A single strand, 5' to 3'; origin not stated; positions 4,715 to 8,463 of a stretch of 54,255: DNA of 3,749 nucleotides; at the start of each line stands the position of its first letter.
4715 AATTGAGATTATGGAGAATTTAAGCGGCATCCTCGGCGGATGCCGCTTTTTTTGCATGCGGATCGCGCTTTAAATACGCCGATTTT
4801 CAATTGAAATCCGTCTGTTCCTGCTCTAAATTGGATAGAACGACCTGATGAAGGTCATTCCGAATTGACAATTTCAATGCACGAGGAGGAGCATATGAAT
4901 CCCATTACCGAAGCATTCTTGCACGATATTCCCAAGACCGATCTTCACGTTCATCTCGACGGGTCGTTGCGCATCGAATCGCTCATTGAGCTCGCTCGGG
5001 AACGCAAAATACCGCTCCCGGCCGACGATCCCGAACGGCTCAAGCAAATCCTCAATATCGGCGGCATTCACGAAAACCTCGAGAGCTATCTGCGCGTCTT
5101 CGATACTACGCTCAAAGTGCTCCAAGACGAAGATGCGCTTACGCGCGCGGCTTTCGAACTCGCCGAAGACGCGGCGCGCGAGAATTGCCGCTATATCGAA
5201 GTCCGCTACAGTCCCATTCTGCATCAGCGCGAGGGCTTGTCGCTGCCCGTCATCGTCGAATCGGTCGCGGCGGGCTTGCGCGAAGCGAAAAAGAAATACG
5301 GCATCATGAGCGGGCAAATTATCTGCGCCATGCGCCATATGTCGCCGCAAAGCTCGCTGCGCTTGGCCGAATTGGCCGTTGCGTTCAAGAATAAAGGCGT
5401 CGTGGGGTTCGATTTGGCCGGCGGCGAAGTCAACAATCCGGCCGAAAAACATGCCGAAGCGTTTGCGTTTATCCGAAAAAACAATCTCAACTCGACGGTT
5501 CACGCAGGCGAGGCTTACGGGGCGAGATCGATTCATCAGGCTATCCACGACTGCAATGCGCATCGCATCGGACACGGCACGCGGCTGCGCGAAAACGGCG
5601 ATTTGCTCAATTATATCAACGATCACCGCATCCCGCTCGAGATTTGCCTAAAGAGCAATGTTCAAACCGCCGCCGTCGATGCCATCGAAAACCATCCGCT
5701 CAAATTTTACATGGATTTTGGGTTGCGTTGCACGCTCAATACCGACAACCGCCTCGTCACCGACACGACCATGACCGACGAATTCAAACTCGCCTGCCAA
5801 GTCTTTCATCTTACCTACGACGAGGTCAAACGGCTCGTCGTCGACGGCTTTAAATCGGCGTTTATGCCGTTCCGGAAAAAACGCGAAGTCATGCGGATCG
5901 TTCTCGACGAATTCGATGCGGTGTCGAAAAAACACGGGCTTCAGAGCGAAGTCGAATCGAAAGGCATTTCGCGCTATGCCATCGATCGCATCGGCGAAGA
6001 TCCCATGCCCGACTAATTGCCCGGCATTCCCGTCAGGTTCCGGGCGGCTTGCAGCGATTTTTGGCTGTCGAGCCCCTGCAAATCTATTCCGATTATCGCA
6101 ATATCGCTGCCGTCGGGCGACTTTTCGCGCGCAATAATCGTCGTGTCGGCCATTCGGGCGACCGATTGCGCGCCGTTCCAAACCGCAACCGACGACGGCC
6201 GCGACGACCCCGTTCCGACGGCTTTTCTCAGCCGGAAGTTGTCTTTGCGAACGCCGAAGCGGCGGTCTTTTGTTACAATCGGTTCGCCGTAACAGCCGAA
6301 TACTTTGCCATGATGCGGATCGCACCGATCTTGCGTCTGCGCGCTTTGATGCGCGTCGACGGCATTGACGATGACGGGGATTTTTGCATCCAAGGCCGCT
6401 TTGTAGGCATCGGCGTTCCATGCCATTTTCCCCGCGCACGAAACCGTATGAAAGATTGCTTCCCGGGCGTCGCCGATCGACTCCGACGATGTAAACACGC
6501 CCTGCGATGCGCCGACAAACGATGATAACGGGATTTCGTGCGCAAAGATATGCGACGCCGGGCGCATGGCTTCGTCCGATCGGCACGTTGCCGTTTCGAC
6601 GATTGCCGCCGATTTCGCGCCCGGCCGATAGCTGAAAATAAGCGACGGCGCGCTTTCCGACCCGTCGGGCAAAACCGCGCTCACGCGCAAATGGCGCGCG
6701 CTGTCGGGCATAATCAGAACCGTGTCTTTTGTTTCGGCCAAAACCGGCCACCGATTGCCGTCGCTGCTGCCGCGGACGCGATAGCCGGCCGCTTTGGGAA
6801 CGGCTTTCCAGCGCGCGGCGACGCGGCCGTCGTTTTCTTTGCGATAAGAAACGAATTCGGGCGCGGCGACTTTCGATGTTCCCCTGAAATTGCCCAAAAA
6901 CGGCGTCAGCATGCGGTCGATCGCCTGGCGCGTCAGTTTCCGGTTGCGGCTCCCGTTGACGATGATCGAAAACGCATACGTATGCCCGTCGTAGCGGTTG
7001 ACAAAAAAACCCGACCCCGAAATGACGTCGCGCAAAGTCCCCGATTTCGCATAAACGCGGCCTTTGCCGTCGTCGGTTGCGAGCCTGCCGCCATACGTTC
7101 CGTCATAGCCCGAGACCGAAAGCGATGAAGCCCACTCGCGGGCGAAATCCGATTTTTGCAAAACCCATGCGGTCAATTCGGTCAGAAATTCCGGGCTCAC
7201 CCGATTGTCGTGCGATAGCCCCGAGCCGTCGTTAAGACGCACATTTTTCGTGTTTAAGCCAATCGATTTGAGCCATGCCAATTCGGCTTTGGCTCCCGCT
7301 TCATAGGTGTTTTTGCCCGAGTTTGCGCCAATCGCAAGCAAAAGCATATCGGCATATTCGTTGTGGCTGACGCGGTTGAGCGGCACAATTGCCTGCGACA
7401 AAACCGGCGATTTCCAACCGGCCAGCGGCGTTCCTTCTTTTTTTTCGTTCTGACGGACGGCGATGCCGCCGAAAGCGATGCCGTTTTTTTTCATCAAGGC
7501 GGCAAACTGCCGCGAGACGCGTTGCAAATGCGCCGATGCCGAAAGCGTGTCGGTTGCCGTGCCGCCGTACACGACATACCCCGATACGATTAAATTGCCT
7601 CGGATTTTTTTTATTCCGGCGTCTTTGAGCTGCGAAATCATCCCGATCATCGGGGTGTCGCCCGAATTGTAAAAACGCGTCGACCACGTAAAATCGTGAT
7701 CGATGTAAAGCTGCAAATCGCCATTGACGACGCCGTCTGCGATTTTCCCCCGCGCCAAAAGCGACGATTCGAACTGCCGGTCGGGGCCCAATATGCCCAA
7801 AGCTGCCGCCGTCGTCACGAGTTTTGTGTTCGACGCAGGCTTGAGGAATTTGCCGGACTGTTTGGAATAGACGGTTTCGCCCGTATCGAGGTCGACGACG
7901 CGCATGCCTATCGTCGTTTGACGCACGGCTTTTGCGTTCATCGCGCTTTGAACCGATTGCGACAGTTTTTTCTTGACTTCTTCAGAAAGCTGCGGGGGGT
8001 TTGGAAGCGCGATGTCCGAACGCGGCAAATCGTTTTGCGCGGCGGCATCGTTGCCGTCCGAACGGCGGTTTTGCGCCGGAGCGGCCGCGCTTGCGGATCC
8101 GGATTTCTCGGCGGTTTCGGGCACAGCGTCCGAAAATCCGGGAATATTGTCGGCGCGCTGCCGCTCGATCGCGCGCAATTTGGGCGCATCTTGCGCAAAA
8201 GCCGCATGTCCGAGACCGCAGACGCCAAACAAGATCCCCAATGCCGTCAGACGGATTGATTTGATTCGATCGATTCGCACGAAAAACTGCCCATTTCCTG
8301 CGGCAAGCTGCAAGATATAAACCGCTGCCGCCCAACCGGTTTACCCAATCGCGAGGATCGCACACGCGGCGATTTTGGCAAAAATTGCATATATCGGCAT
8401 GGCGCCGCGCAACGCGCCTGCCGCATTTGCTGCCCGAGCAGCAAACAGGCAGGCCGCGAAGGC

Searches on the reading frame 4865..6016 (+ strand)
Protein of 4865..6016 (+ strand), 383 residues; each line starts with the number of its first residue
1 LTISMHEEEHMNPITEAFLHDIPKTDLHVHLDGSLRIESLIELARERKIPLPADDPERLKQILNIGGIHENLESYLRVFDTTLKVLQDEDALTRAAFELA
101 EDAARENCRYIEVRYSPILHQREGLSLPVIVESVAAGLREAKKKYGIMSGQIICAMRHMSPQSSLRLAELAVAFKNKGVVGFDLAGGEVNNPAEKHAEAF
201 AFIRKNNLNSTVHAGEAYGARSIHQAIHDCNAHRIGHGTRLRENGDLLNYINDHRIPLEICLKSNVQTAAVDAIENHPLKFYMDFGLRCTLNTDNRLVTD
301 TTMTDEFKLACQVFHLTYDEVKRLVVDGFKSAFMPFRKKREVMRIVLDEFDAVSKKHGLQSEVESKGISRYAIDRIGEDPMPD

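Call 6: search_protein_families(library=pfam, proteins=[window:4865-6016:+], max_evalue=0.001)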
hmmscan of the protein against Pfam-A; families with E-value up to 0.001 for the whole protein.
window:4865-6016:+ (383 aa): 1 family
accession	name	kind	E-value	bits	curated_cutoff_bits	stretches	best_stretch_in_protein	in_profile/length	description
PF00962.28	A_deaminase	-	8e-95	318.1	27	1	23-345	1-326/330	Adenosine deaminase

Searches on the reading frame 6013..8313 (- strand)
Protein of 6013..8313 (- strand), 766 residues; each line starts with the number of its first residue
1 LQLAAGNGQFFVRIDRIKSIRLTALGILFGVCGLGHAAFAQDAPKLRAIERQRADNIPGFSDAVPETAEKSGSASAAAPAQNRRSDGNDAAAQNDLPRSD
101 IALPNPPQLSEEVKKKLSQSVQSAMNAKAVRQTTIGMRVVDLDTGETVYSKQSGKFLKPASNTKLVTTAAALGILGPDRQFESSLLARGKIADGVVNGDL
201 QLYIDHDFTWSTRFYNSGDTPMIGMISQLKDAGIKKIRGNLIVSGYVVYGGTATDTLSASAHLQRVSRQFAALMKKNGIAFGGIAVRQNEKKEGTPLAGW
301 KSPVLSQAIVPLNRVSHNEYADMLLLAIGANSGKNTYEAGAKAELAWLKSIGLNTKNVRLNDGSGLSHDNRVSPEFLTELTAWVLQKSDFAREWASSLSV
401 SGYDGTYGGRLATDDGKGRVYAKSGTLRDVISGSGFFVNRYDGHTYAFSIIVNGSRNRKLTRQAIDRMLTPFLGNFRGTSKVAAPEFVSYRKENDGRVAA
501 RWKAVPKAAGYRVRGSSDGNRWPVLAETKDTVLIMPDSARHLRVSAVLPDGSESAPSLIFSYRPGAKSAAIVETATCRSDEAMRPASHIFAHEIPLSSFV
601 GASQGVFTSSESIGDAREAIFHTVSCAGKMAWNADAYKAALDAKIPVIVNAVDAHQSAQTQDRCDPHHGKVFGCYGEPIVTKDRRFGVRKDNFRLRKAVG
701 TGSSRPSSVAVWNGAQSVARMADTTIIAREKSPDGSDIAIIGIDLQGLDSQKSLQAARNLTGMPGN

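Call 6: search_protein_families(library=pfam, proteins=[window:6013-8313:-], max_evalue=0.001)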
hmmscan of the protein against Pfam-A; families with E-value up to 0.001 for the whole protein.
window:6013-8313:- (766 aa): 1 family
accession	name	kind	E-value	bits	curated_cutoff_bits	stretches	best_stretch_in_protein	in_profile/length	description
PF02113.21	Peptidase_S13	-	7.4e-64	216.6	22.8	2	264-468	233-440/444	D-Ala-D-Ala carboxypeptidase 3 (S13) family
